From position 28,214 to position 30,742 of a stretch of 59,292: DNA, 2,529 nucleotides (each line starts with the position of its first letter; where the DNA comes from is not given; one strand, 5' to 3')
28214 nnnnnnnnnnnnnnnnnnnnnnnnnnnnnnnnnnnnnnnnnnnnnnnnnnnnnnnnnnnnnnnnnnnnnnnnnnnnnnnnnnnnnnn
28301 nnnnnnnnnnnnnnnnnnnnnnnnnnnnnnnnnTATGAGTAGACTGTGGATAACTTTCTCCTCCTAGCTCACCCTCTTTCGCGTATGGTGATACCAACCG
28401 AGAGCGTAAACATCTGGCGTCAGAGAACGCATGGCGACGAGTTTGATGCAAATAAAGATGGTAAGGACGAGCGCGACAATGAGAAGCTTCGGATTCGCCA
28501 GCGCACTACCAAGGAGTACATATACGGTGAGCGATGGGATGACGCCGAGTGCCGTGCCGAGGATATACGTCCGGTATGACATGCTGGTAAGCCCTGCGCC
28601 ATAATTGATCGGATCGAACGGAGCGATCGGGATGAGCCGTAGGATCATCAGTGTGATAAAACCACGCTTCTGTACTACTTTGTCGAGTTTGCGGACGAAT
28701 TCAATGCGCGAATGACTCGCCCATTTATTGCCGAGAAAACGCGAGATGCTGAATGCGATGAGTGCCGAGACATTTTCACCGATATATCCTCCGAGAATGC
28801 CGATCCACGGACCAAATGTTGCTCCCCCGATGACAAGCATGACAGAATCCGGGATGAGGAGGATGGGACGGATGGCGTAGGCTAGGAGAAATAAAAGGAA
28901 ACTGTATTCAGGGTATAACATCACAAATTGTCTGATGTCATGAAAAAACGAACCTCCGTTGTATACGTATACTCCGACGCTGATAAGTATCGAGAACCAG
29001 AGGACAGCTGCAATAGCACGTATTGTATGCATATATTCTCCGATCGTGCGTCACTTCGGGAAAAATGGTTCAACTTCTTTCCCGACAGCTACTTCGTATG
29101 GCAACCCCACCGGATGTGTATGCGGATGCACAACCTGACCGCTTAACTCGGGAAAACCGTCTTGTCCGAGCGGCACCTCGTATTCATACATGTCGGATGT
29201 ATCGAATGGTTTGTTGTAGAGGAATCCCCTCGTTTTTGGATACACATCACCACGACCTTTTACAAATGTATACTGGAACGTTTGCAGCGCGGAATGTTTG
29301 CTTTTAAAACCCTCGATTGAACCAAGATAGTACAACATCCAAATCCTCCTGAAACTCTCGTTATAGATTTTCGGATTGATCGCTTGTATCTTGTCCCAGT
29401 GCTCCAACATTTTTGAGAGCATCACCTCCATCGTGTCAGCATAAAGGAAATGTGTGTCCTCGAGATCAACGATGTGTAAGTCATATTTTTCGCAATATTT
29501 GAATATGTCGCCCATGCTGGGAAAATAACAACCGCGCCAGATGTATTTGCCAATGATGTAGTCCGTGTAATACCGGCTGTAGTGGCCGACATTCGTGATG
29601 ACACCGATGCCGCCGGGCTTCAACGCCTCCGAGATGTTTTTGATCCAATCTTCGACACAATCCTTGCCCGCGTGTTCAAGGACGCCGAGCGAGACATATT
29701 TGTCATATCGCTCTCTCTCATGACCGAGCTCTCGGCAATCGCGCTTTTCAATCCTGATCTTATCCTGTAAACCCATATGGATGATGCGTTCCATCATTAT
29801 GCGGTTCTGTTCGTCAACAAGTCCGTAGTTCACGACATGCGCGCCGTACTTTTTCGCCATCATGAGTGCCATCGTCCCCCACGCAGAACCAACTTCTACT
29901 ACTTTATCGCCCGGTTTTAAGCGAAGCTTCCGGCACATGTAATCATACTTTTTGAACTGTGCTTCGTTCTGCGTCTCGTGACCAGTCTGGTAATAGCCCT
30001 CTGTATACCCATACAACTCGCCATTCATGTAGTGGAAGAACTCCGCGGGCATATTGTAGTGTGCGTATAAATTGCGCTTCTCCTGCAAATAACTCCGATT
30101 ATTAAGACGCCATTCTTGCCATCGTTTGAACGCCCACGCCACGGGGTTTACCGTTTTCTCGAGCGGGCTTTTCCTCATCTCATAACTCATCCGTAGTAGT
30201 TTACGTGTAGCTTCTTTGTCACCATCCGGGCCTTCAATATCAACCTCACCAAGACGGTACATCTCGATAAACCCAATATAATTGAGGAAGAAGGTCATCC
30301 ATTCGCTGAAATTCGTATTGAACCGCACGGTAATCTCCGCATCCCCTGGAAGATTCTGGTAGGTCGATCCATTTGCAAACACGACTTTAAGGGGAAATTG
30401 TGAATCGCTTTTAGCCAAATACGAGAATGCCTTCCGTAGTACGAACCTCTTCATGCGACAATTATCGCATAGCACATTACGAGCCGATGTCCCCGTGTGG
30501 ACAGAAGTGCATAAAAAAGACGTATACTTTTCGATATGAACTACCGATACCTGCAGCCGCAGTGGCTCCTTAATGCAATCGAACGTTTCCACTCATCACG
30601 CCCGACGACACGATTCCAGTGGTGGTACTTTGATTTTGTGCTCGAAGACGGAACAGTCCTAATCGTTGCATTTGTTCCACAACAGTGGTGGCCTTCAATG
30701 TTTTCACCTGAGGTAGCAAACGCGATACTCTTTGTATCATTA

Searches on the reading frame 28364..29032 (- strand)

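Call 46: search_protein_families(library=pfam, proteins=[window:28364-29032:-], max_evalue=0.0001)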
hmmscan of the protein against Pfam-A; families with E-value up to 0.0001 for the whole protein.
window:28364-29032:- (222 aa): 1 family
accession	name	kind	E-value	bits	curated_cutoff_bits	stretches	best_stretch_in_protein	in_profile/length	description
PF09335.16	VTT_dom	-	6.6e-30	104.5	33.9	1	60-176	1-122/123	VTT domain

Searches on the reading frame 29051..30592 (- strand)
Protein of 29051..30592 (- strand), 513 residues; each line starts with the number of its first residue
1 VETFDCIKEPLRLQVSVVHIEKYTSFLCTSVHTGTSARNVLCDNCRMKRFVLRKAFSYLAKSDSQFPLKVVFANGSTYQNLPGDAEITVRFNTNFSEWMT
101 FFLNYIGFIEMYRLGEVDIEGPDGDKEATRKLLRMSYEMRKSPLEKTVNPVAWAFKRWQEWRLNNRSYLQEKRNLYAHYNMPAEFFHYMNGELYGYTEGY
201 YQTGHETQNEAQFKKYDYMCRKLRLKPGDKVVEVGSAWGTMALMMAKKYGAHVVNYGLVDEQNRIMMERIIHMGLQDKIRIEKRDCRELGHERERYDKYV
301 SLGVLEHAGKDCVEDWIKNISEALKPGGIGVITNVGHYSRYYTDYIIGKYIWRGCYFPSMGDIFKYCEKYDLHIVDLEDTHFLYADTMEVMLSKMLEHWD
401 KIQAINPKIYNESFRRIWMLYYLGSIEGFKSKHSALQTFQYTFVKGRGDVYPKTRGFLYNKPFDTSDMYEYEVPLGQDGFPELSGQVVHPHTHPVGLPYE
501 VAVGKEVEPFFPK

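Call 3: search_protein_families(library=pfam, proteins=[window:29051-30592:-], max_evalue=0.01)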
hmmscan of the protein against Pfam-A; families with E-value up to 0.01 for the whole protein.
window:29051-30592:- (513 aa): 6 families
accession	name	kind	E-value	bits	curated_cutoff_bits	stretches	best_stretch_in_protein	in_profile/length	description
PF02353.26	CMAS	-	3.5e-46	158.2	27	1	170-436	5-270/273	Mycolic acid cyclopropane synthetase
PF13649.12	Methyltransf_25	-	4.3e-10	40.6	27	1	231-328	1-97/97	Methyltransferase domain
PF08242.18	Methyltransf_12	-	1.7e-06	29.1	30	1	232-329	1-97/98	Methyltransferase domain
PF08241.18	Methyltransf_11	-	6.7e-06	27.1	21.2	1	233-331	2-94/95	Methyltransferase domain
PF13489.12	Methyltransf_23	-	7.4e-06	26.2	27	1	224-336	19-120/164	Methyltransferase domain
PF13847.12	Methyltransf_31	-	0.00071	19.7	27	1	226-336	2-113/145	Methyltransferase domain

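Call 4: search_protein_families(library=ncbifam, proteins=[window:29051-30592:-], max_evalue=0.01)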
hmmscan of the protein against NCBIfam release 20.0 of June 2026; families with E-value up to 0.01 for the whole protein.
window:29051-30592:- (513 aa): 13 families
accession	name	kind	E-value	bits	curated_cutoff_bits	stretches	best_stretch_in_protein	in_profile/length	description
NF053839.1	CPFASynBruc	equivalog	8.2e-53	179.8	600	1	68-460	18-398/410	cyclopropane fatty acid synthase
NF040703.1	cyclopro_CfaB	exception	9.8e-45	153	650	1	173-436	105-369/393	C17 cyclopropane fatty acid synthase CfaB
NF008686.0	PRK11705.1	equivalog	1.7e-42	145.8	400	1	141-444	81-371/383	cyclopropane fatty acyl phospholipid synthase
NF040660.1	mycolic_MTase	equivalog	2.3e-18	66.7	390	1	174-439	7-279/283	cyclopropane mycolic acid synthase family methyltransferase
NF043040.1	corrin_prot_MT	hypoth_equivalog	8e-07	28.7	180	1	226-333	40-148/216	corrinoid protein-associated methyltransferase CpaM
NF041675.1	sarc_dimgly_tmase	equivalog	1.4e-05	25.2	550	1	178-334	18-171/278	sarcosine/dimethylglycine N-methyltransferase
NF010549.0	PRK13942.1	equivalog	3.4e-05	23.5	282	1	165-340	16-182/215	protein-L-isoaspartate O-methyltransferase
NF041255.1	mycofact_MftM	equivalog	0.00053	19.4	200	1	221-318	133-227/289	mycofactocin oligosaccharide methyltransferase MftM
NF052510.1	methyltran_MpqE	exception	0.00062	19.2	335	1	220-333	39-152/234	methyl-plastoquinone biosynthesis methyltransferase MpqE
NF041537.1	ArsM_AhpD_UU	exception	0.0032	16.3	510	1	225-333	74-181/345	arsenite methyltransferase/AhpD domain selenoprotein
NF001556.0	PRK00377.1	equivalog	0.0044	16.8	238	1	221-333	34-144/198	cobalt-precorrin-6Y C(15)-methyltransferase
TIGR00080.1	pimt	equivalog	0.0055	16.6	159.05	1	163-254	14-106/216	protein-L-isoaspartate O-methyltransferase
NF041943.1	GPPMT_Stmyces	equivalog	0.009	15.9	400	0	224-292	74-142/272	geranyl diphosphate 2-C-methyltransferase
